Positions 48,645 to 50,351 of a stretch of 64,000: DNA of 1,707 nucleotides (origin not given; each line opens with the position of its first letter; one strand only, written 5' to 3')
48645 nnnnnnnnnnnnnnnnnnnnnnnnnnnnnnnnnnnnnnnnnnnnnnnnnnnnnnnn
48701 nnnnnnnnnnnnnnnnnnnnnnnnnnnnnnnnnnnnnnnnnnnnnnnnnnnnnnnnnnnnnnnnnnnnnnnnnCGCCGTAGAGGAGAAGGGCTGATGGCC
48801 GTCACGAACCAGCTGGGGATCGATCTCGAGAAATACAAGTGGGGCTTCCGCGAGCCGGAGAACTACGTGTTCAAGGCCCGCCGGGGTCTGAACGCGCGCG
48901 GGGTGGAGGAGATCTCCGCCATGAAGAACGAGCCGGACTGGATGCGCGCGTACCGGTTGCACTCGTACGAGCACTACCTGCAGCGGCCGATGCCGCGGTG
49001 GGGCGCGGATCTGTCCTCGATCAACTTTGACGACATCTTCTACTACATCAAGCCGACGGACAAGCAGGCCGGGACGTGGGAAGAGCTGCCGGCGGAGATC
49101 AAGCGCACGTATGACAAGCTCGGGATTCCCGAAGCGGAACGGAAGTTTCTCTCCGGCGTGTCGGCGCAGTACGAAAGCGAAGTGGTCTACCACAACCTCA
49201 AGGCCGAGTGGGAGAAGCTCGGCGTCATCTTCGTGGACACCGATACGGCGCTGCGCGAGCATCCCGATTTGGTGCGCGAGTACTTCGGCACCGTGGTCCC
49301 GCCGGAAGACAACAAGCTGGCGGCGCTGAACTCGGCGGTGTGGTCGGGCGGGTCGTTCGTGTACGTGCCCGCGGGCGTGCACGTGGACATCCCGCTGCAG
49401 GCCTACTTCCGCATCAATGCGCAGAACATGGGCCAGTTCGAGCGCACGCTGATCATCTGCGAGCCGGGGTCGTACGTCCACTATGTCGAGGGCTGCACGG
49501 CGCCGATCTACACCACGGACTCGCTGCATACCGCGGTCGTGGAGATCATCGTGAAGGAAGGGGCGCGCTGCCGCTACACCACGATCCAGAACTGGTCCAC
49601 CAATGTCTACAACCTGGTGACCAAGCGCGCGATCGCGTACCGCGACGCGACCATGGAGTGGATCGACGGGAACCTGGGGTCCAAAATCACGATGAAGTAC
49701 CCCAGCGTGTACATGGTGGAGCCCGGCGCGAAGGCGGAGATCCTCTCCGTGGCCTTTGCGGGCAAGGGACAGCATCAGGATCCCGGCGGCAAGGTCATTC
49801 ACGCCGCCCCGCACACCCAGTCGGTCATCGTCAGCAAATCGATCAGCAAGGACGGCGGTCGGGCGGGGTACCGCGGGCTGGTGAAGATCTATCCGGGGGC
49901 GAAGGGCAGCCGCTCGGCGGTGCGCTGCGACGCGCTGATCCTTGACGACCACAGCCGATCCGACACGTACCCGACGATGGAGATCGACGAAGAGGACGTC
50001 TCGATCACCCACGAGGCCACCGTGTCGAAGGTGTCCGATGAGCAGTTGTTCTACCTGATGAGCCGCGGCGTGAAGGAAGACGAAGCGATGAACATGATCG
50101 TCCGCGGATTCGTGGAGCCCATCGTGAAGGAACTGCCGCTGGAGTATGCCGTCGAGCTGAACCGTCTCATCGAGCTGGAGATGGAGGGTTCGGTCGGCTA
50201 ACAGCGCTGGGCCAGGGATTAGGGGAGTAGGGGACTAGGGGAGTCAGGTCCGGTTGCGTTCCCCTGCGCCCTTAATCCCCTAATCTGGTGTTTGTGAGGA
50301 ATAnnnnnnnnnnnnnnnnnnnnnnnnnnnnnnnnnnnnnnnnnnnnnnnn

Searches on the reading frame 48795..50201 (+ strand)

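Call 58: search_protein_families(library=pfam, max_evalue=0.001, proteins=[window:48795-50201:+])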
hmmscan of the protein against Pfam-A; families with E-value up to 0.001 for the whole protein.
window:48795-50201:+ (468 aa): 2 families
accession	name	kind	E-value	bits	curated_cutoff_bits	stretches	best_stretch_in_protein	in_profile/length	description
PF01458.23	SUFBD_core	-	3.8e-90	301.8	27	1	205-439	1-232/232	SUF system FeS cluster assembly, SufBD core domain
PF19295.5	SufBD_N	-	8.5e-09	35.7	23.5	1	142-202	111-171/172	SufBD protein N-terminal region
